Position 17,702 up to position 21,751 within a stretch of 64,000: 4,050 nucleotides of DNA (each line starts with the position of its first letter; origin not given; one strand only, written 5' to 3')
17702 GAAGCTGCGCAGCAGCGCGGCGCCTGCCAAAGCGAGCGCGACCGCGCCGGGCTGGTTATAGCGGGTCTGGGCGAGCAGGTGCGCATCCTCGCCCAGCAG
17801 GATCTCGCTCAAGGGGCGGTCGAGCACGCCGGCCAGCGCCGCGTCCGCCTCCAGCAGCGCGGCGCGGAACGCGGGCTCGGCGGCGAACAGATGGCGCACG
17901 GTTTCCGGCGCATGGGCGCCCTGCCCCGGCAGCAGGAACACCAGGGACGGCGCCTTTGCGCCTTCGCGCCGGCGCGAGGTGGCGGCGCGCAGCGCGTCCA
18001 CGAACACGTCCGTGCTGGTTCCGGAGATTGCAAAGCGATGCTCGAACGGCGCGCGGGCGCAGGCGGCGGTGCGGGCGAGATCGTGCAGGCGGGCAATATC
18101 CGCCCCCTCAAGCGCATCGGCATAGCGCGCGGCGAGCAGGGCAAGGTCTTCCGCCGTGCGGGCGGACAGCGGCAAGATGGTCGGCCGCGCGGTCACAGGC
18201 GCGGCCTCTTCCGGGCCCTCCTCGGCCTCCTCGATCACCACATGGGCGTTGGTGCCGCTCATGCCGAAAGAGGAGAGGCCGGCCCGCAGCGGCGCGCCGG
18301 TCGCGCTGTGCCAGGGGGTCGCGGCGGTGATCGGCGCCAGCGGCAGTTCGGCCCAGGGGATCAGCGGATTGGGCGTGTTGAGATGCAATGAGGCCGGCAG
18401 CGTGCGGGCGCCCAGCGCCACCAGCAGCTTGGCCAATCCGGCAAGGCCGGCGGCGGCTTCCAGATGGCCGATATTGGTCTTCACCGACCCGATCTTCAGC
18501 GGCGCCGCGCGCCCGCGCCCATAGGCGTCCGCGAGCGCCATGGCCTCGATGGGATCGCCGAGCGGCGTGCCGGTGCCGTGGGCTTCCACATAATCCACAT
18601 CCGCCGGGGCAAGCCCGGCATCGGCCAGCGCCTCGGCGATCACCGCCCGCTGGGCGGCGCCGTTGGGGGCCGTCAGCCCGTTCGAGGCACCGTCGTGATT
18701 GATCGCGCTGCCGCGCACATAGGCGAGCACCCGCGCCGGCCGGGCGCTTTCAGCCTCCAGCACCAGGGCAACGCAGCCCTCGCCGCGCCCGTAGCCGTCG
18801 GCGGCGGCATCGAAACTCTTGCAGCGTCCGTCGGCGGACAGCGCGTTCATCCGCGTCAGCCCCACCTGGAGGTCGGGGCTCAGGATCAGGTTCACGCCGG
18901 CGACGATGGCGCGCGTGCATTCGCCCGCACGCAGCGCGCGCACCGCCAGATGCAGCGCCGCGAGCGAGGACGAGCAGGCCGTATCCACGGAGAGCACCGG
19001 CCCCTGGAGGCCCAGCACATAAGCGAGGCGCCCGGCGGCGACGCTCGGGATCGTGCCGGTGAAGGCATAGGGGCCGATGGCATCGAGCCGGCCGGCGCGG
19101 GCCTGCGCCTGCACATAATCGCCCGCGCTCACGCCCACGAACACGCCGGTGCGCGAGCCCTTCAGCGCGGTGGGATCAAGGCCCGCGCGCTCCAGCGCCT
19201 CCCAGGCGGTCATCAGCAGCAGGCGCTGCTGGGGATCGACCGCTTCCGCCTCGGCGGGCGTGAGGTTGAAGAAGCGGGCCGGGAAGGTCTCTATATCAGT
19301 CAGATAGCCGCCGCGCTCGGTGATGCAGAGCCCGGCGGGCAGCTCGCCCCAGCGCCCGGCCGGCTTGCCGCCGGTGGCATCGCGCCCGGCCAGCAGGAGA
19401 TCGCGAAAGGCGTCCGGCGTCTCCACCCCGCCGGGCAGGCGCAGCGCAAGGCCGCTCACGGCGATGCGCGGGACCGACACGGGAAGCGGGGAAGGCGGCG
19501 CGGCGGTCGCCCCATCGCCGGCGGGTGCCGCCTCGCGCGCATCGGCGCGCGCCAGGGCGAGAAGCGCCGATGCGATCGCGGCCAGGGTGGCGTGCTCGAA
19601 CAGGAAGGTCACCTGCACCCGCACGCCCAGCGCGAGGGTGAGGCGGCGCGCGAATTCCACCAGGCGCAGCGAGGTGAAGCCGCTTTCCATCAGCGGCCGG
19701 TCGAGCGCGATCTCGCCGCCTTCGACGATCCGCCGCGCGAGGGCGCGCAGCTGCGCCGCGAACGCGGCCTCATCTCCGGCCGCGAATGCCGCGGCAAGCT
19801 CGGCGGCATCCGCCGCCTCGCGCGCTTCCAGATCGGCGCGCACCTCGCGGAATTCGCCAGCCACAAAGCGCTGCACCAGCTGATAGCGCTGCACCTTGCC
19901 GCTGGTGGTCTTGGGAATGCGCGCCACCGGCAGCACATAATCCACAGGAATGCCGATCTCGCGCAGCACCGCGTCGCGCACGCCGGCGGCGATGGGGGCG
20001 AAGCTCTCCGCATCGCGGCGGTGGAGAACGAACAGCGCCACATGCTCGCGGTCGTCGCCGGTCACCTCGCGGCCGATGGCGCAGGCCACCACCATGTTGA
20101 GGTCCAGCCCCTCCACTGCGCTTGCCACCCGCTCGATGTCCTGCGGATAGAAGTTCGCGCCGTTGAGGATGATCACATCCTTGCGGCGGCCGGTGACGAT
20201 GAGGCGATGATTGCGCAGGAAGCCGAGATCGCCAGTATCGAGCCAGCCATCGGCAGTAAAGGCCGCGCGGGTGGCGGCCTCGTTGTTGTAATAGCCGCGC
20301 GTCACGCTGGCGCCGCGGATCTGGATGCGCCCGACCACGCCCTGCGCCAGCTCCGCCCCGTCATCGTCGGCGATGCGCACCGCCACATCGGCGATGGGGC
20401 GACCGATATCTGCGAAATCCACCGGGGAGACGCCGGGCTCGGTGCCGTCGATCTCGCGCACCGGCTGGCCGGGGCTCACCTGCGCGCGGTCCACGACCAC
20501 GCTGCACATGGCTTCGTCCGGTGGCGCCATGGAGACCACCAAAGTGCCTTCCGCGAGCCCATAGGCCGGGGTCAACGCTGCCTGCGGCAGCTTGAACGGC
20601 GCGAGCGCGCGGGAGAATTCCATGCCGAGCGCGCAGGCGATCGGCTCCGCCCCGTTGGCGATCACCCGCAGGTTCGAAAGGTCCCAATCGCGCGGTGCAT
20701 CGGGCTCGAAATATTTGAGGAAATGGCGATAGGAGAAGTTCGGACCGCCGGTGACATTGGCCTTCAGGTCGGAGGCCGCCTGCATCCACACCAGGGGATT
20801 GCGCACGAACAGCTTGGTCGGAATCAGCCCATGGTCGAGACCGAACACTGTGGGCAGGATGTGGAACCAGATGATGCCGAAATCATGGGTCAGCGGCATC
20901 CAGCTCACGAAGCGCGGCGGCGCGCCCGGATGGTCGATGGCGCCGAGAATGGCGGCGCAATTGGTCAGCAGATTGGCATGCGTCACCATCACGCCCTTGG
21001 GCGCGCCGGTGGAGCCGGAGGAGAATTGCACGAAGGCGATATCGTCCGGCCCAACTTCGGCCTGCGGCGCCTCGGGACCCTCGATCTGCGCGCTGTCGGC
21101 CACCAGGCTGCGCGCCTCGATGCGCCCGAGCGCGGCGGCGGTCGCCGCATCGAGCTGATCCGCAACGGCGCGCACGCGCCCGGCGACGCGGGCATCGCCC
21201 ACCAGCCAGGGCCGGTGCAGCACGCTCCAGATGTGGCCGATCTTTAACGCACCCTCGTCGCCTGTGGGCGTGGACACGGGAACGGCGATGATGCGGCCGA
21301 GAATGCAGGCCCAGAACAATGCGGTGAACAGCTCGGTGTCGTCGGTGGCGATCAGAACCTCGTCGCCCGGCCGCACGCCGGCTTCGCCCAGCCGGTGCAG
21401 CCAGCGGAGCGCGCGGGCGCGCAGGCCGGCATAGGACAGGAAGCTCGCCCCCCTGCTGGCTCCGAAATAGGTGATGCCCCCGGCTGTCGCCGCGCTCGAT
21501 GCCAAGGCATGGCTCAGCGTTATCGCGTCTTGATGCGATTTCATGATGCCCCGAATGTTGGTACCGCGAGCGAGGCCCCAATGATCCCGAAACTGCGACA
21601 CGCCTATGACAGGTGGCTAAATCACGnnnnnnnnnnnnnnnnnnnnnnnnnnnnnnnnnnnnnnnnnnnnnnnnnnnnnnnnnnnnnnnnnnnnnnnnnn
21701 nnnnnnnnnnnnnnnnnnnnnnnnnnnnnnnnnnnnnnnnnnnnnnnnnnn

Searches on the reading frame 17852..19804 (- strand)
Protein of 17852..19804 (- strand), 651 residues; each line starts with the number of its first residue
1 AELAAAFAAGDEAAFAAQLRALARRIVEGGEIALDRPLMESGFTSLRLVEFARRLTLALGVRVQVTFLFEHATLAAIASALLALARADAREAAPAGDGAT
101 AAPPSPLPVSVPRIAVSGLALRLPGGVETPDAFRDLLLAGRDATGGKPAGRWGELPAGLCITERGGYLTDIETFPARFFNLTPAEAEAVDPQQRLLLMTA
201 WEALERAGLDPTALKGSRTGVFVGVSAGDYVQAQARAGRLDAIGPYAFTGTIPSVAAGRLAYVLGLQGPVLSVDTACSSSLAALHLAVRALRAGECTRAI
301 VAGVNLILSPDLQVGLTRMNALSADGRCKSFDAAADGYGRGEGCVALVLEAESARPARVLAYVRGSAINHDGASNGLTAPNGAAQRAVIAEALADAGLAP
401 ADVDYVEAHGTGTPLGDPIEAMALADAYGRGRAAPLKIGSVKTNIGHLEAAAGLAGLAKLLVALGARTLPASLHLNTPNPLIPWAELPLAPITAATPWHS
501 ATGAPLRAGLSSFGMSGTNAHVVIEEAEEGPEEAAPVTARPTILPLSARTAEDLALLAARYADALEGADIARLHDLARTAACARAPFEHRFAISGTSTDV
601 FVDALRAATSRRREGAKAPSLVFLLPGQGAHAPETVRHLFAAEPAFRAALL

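Call 7: search_protein_families(library=pfam, proteins=[window:17852-19804:-], max_evalue=0.01)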
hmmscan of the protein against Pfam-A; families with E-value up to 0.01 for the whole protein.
window:17852-19804:- (651 aa): 7 families
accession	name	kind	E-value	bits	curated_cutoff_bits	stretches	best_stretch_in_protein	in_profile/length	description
PF00109.32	ketoacyl-synt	-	8.1e-79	265.2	20.8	1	113-353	3-250/252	Beta-ketoacyl synthase, N-terminal domain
PF02801.28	Ketoacyl-synt_C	-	4.3e-43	146.6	20.8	1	360-475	1-118/119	Beta-ketoacyl synthase, C-terminal domain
PF16197.11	KAsynt_C_assoc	-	1e-15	58.5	33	1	478-584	1-103/111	Ketoacyl-synthetase C-terminal extension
PF22621.2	CurL-like_PKS_C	-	6.9e-11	42.4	27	1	543-605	2-64/64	CurL-like, PKS C-terminal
PF00550.31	PP-binding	-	6.5e-10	39.6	20.8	1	19-81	3-67/67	Phosphopantetheine attachment site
PF22336.2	RhiE-like_linker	-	1.9e-06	28.2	27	1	546-610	2-65/67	RhiE-like, KS-MAT linker domain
PF00108.29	Thiolase_N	-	8.3e-05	22.5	26.4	1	262-305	68-113/260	Thiolase, N-terminal domain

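Call 32: search_protein_families(library=ncbifam, proteins=[window:17852-19804:-], max_evalue=0.00001)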
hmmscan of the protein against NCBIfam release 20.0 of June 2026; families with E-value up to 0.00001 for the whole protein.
window:17852-19804:- (651 aa): 18 families
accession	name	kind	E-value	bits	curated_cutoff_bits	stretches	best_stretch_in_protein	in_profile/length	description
NF045894.1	PKS_plus_SDR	equivalog_domain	2.1e-198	662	1740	1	114-650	3-561/1515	type I polyketide synthase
NF040607.1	mycolic_Pks13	equivalog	5.4e-149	498.1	2100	1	30-616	23-594/1680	polyketide synthase Pks13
NF041183.1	Pks2_ls1_myc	equivalog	4.9e-117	391.7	2400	1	113-649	3-561/2086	sulfolipid-1 biosynthesis phthioceranic/hydroxyphthioceranic acid synthase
TIGR02813.1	omega_3_PfaA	subfamily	3.5e-50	170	1010.1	1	247-528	176-463/2582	polyketide-type polyunsaturated fatty acid synthase PfaA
NF053555.1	prodigi_MBC_PigJ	equivalog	1.2e-45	156.1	900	1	250-526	486-758/759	prodigiosin MBC biosynthesis protein PigJ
TIGR03150.1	fabF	equivalog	2.3e-45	155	493.75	1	181-524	60-406/407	beta-ketoacyl-ACP synthase II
NF005589.0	PRK07314.1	subfamily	1.3e-41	142.7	387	1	181-526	63-411/413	beta-ketoacyl-ACP synthase II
NF004970.0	PRK06333.1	subfamily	4.2e-36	124.7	525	1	113-525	5-420/424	beta-ketoacyl-ACP synthase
NF005076.0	PRK06501.1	equivalog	5.5e-34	117.8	629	1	254-525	152-421/425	beta-ketoacyl-ACP synthase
NF058662.1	cispenta_AmcF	equivalog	7.6e-34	117.3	325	1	181-506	50-354/369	cispentacin biosynthesis acyltransferase subunit AmcF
NF004618.0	PRK05952.1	equivalog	8.5e-33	113.8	455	1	194-525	59-381/384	beta-ketoacyl-ACP synthase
NF005490.0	PRK07103.1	equivalog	6.8e-32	111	445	1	192-525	82-411/414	polyketide beta-ketoacyl:acyl carrier protein synthase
NF006618.0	PRK09185.1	subfamily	1.5e-31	109.9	407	1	216-526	95-392/394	beta-ketoacyl-ACP synthase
NF006274.0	PRK08439.1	equivalog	6.3e-27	94.4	621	1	186-524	66-403/406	beta-ketoacyl-ACP synthase II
NF006587.0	PRK09116.1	equivalog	9.4e-27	93.8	470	1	199-454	80-342/408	beta-ketoacyl-ACP synthase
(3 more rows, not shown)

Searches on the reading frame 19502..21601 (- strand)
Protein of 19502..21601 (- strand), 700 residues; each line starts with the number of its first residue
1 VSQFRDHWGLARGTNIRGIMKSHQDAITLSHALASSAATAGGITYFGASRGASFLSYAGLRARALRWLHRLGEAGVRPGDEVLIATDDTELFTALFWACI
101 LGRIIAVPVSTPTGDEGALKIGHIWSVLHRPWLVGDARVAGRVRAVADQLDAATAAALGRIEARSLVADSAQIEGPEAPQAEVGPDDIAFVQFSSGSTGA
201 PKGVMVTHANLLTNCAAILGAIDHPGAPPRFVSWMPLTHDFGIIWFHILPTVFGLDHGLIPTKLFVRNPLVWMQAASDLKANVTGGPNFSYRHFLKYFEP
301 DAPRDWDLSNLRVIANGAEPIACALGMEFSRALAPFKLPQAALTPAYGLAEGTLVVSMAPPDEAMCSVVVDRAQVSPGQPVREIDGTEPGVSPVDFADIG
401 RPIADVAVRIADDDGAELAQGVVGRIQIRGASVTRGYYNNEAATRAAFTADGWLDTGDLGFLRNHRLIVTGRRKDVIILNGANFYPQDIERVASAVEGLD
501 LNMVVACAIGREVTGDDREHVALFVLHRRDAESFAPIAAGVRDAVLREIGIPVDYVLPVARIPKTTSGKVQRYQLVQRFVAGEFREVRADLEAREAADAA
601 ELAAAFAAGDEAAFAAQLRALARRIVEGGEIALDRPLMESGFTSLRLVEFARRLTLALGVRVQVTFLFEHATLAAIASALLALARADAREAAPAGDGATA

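Call 7: search_protein_families(library=pfam, proteins=[window:19502-21601:-], max_evalue=0.01)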
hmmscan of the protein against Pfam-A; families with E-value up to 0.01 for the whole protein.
window:19502-21601:- (700 aa): 3 families
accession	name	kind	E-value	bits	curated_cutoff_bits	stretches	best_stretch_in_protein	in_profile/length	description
PF00501.34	AMP-binding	-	8.2e-50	170.1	29.9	1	52-438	19-384/384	AMP-binding enzyme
PF00550.31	PP-binding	-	6.2e-10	39.6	20.8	1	618-680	3-67/67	Phosphopantetheine attachment site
PF23024.1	AMP-dom_DIP2-like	-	0.00028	21.3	27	1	475-585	2-106/110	Disco-interacting protein 2-like, AMP domain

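Call 30: search_solved_structures(query=window:19772-21601:-, max_evalue=1e-20, show_alignments=1)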
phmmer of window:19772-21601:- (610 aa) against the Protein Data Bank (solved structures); distinct sequences matched with E-value up to 1e-20: 38.
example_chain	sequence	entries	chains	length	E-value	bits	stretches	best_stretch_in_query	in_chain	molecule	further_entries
6ulw_A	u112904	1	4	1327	1.6e-82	281.2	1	20-594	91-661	Amino acid adenylation domain-containing protein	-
6ulx_A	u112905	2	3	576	5.5e-81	276.1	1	21-583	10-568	Amino acid adenylation domain-containing protein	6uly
4r0m_B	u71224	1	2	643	1.7e-68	234.9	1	28-586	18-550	McyG protein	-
7r7g_A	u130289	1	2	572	4.5e-65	223.6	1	56-584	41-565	Polyketide synthase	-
7r7f_A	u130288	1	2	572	1.2e-64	222.2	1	56-584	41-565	Polyketide synthase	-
7r7e_A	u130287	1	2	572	1.2e-64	222.2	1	56-584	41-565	Polyketide synthase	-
3pbk_A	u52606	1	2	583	8.2e-62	212.8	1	23-580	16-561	Fatty Acyl-Adenylate Ligase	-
3kxw_A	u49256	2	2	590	4e-55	190.7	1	63-572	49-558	Saframycin Mx1 synthetase B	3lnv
5d6j_A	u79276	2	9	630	2.2e-51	178.4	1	57-586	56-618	Acyl-CoA synthase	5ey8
5icr_A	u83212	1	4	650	3.3e-51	177.8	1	57-586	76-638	Acyl-CoA synthase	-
5hm3_A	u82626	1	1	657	3.8e-50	174.3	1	75-583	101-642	Long-chain-fatty-acid--AMP ligase FadD32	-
5ey9_A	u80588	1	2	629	1.3e-48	169.2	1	76-585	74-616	Long-chain-fatty-acid--AMP ligase FadD32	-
7wua_A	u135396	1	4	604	6.2e-42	147.2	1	76-572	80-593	Acyl-CoA synthase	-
5d6n_A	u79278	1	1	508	6.7e-42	147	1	57-448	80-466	Acyl-CoA synthase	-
8hd4_A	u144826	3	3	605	5.1e-38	134.2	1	79-592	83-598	Long-chain-fatty-acid--AMP ligase FadD23 | Fatty-acid-CoA ligase FadD23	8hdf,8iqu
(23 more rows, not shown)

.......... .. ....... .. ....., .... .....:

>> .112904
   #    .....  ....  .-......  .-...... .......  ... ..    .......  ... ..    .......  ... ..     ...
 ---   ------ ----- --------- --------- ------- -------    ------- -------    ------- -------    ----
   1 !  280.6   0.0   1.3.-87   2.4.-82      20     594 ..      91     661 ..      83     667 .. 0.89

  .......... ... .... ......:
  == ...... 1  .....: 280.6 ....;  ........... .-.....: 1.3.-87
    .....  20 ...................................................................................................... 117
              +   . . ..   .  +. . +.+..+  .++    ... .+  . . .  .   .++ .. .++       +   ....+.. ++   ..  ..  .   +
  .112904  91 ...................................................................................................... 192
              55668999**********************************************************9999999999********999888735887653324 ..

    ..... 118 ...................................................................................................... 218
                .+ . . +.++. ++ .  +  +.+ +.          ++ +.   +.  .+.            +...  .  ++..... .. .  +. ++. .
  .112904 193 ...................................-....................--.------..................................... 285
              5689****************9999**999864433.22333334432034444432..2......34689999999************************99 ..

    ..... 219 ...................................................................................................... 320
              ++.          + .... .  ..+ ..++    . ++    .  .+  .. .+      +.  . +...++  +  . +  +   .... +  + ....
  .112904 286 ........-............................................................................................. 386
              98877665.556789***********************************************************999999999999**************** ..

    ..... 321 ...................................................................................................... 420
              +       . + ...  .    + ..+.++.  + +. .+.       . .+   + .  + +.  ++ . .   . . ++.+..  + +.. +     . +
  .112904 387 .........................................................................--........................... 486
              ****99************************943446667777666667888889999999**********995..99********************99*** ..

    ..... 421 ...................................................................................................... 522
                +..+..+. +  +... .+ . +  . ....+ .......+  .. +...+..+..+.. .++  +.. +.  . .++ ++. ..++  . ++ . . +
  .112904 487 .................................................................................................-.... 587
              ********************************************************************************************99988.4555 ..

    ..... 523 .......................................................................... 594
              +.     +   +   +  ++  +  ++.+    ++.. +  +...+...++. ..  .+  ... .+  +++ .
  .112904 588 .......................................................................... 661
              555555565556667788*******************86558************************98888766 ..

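Call 32: search_protein_families(library=ncbifam, proteins=[window:19502-21601:-], max_evalue=0.00001)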
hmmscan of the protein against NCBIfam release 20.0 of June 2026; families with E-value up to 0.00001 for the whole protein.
window:19502-21601:- (700 aa): 99 families (the best 25 are shown)
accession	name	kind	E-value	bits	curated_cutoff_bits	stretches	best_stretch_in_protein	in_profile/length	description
NF006624.1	PRK09192.1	subfamily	6.3e-101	338.5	600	1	24-585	13-566/567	fatty acyl-AMP ligase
NF005850.0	PRK07768.1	subfamily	2.1e-100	336.6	572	1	32-579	7-543/545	long-chain-fatty-acid--CoA ligase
NF004282.0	PRK05691.1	subfamily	3.9e-74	248.8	4090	1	28-690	10-663/4334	non-ribosomal peptide synthase/polyketide synthase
NF009124.0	PRK12476.1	subfamily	2.1e-69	234.3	922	1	76-584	89-609/612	fatty acyl-AMP ligase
NF004509.1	PRK05850.1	subfamily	2e-67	227.8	775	1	55-586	38-575/578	fatty-acid--AMP ligase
NF004510.0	PRK05851.1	equivalog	1.5e-65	221.3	621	1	162-577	126-518/525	long-chain-fatty acid--ACP ligase MbtM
NF038339.3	FAAL_FadD32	equivalog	8.8e-65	219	975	1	75-585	72-614/625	long-chain-fatty-acid--AMP ligase FadD32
NF040633.1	FadD32_Coryne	exception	1.4e-63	215.2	875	1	177-575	192-608/614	FadD32-like long-chain-fatty-acid--AMP ligase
NF038337.1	FAAL_FadD21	exception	4.1e-55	187.4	1100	1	56-585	40-575/579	fatty-acid--AMP ligase FAAL21/FadD21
NF004837.0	PRK06187.1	subfamily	4.8e-52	176.9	476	1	24-584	5-527/531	long-chain-fatty-acid--CoA ligase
NF038338.1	FAAL_FadD28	exception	1.2e-45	156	1100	1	55-585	39-576/580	fatty-acid--AMP ligase FAAL28/FadD28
NF005801.1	PRK07656.1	equivalog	5.2e-43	147.4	657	2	399-574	337-498/500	FadD3 family acyl-CoA ligase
NF005702.0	PRK07514.1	subfamily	3.2e-42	144.5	558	2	398-579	323-500/506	malonyl-CoA synthase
NF052580.1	Str24CoAsynCasG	equivalog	3.6e-42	144.4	750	2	398-575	374-546/548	steroid-24-oyl-CoA synthetase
NF009233.0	PRK12583.1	subfamily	1.6e-37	129.2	832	2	398-578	374-549/558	fatty acid CoA ligase family protein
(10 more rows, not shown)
